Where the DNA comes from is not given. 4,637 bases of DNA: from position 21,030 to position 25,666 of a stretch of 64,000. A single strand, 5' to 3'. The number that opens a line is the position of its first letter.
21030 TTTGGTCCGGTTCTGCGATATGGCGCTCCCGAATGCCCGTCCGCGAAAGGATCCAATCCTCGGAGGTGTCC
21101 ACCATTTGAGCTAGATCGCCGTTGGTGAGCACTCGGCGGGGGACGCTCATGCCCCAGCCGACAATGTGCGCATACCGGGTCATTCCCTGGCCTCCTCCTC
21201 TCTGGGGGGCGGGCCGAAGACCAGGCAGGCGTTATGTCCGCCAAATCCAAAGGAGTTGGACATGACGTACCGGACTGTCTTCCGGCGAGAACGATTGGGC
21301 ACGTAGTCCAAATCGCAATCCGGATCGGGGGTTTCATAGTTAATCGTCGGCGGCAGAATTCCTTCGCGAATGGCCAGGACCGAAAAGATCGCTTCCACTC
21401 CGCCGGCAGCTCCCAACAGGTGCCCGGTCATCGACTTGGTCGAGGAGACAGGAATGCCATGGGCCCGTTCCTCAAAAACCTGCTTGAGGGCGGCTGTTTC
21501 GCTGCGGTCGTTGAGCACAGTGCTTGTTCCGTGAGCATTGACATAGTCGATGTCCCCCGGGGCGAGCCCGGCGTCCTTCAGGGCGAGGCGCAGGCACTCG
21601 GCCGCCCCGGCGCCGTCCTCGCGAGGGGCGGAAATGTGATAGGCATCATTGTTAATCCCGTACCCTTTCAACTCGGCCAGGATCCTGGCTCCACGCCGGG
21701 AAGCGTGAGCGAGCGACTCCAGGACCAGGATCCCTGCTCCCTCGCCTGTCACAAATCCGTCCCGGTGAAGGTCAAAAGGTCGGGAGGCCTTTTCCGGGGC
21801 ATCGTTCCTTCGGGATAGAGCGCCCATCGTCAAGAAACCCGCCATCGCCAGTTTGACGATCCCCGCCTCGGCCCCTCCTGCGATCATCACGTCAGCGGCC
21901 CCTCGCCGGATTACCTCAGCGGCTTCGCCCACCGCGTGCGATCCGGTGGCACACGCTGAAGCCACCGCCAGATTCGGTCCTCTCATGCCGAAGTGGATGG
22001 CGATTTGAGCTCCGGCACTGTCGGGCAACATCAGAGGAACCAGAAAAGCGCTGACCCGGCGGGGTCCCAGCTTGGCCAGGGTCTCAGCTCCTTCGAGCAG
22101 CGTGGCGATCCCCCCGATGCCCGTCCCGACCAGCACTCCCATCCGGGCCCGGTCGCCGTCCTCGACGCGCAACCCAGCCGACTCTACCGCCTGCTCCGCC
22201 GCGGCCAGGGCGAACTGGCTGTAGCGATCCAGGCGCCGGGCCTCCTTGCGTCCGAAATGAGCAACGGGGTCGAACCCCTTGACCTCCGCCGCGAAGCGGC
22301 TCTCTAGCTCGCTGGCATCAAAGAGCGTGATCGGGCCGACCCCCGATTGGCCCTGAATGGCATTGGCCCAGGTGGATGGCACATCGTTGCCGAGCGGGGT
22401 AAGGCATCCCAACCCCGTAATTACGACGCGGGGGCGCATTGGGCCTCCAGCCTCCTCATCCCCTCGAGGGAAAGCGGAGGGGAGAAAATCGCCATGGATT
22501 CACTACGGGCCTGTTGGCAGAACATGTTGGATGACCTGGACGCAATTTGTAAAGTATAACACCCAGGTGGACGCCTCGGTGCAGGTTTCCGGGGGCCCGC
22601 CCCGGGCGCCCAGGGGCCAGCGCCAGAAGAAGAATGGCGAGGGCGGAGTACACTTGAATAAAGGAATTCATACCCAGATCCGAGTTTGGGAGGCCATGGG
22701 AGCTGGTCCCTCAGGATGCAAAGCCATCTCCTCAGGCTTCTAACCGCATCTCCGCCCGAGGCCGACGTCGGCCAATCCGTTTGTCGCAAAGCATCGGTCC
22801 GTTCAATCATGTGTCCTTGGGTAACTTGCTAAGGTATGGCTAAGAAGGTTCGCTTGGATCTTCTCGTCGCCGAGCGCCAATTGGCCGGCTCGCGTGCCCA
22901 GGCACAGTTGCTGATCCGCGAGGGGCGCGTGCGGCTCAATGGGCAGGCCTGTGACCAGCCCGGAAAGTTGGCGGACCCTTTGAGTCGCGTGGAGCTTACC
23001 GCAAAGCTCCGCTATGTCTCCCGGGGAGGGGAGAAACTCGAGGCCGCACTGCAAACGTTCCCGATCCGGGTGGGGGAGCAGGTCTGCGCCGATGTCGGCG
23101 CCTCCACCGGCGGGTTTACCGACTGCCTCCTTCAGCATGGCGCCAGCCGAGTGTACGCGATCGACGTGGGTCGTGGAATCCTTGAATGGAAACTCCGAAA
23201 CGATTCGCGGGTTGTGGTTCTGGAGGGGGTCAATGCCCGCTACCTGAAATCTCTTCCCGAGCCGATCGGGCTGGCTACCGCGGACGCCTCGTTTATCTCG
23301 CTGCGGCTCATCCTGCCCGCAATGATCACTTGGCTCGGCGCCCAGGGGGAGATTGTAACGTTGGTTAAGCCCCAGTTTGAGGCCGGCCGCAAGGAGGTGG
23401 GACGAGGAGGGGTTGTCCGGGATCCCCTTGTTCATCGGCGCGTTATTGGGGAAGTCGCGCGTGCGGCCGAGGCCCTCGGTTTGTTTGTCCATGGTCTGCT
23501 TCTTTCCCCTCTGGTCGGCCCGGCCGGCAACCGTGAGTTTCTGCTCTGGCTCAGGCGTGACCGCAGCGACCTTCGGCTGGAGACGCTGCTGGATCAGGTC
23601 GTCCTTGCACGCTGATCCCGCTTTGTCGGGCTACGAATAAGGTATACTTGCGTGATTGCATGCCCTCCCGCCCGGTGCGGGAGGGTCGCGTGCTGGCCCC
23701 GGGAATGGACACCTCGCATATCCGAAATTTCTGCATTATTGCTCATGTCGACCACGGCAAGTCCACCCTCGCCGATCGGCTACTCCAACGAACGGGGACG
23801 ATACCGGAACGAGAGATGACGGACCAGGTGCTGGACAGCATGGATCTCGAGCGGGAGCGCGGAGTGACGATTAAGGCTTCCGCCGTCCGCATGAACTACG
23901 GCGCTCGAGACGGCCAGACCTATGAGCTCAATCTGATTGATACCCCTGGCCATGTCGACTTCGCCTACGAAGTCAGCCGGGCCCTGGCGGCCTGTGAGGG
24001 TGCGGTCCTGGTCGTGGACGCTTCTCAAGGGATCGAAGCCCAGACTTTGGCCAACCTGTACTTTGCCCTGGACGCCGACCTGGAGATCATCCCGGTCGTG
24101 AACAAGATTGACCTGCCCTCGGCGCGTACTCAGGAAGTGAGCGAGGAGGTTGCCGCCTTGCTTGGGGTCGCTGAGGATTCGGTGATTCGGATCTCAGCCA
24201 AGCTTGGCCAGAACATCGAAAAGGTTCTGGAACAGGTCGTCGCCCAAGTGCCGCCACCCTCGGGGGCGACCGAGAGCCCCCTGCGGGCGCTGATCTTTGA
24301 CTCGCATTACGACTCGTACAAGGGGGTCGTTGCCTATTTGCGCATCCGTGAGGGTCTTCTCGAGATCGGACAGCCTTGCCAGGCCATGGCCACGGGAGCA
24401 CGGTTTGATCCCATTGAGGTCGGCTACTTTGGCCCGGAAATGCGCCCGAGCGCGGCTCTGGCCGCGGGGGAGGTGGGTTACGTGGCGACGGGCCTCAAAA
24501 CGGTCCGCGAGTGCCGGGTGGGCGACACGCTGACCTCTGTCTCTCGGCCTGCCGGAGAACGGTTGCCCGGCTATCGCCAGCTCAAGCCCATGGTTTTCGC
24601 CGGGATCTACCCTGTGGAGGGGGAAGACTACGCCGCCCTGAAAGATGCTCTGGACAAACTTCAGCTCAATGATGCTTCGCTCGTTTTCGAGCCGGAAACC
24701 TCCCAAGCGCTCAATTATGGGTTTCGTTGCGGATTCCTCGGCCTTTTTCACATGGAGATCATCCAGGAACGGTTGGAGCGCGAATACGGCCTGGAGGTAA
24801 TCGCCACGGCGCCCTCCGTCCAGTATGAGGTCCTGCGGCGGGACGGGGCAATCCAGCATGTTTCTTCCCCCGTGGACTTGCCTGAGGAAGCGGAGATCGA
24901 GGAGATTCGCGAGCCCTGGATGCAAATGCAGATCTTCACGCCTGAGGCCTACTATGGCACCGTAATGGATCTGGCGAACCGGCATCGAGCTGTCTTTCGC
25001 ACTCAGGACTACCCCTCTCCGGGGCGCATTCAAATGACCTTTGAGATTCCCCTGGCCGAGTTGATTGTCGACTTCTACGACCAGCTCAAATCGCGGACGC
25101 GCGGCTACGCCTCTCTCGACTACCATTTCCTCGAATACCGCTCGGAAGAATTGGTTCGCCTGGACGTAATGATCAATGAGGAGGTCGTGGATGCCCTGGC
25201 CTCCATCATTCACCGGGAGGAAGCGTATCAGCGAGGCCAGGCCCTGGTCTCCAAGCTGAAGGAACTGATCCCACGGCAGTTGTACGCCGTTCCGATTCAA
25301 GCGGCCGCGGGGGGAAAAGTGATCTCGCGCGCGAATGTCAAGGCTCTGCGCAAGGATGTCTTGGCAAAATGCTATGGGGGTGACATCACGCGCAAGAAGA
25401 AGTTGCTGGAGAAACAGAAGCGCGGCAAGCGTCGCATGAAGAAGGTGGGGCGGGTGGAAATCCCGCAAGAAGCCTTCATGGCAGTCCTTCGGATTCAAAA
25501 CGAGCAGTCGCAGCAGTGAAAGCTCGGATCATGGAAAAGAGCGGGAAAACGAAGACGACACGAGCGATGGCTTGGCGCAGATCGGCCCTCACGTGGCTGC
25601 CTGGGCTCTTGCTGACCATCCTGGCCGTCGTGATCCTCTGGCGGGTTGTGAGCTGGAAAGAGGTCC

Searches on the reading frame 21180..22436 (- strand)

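Call 62: search_protein_families(library=pfam, proteins=[window:21180-22436:-], max_evalue=0.00001)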
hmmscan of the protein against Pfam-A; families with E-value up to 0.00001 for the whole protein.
window:21180-22436:- (418 aa): 2 families
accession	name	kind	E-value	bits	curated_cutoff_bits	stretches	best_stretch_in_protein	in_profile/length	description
PF00109.32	ketoacyl-synt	-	1.2e-54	186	20.8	1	3-245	3-252/252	Beta-ketoacyl synthase, N-terminal domain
PF02801.28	Ketoacyl-synt_C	-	6.5e-42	142.7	20.8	1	253-368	1-119/119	Beta-ketoacyl synthase, C-terminal domain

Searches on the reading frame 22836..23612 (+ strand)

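Call 10: search_protein_families(library=pfam, proteins=[window:22836-23612:+], max_evalue=0.001)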
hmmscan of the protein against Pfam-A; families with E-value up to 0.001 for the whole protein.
window:22836-23612:+ (259 aa): 2 families
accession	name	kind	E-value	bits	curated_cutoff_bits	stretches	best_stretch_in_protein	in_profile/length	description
PF01728.25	FtsJ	-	4.1e-38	131.5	24.1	1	60-241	1-181/181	FtsJ-like methyltransferase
PF01479.30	S4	-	2.3e-09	37.3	22.8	1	5-45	1-41/48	S4 domain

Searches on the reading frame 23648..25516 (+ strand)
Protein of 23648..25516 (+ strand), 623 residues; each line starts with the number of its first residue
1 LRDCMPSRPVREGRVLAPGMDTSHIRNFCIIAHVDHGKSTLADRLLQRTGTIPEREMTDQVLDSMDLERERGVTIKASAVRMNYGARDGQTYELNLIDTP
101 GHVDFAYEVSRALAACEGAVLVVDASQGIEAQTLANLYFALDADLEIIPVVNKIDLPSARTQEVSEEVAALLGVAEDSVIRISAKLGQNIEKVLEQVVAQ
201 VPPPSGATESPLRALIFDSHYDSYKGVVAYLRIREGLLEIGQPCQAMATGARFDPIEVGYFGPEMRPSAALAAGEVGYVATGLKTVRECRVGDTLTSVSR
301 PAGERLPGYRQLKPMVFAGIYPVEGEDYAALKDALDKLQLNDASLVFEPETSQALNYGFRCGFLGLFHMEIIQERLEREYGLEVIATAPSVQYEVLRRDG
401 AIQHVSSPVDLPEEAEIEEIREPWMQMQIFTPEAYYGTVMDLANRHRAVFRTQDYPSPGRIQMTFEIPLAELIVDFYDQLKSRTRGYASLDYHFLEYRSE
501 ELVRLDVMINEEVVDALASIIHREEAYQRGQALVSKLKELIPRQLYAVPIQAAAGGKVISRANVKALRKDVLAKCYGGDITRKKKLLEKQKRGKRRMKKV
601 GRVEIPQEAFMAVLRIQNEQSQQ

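Call 10: search_protein_families(library=pfam, proteins=[window:23648-25516:+], max_evalue=0.001)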
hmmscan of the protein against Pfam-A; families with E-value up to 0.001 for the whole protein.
window:23648-25516:+ (623 aa): 8 families
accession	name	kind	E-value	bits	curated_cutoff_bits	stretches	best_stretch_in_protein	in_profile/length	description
PF00009.33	GTP_EFTU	-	4.8e-57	193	26.5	1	24-202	2-187/188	Elongation factor Tu GTP binding domain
PF06421.17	LepA_C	-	2.2e-48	163.2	29.7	1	509-615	1-107/107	GTP-binding protein LepA C-terminus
PF00679.30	EFG_C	-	6.1e-19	68.3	27.9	1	420-500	2-81/89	Elongation factor G C-terminus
PF14492.12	EFG_III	-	1.6e-07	31.7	27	1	313-386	3-73/75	Elongation Factor G, domain III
PF03144.31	GTP_EFTU_D2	-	4e-06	27.6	30.3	1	226-296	1-73/73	Elongation factor Tu domain 2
PF00071.28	Ras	-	2.9e-05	24.2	21.6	1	86-201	42-160/162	Ras family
PF01926.29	MMR_HSR1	-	0.00026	21.5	21.9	1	33-153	7-113/113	50S ribosome-binding GTPase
PF22042.2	EF-G_D2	-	0.00069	20.1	27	0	211-252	1-42/84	Elongation factor G domain 2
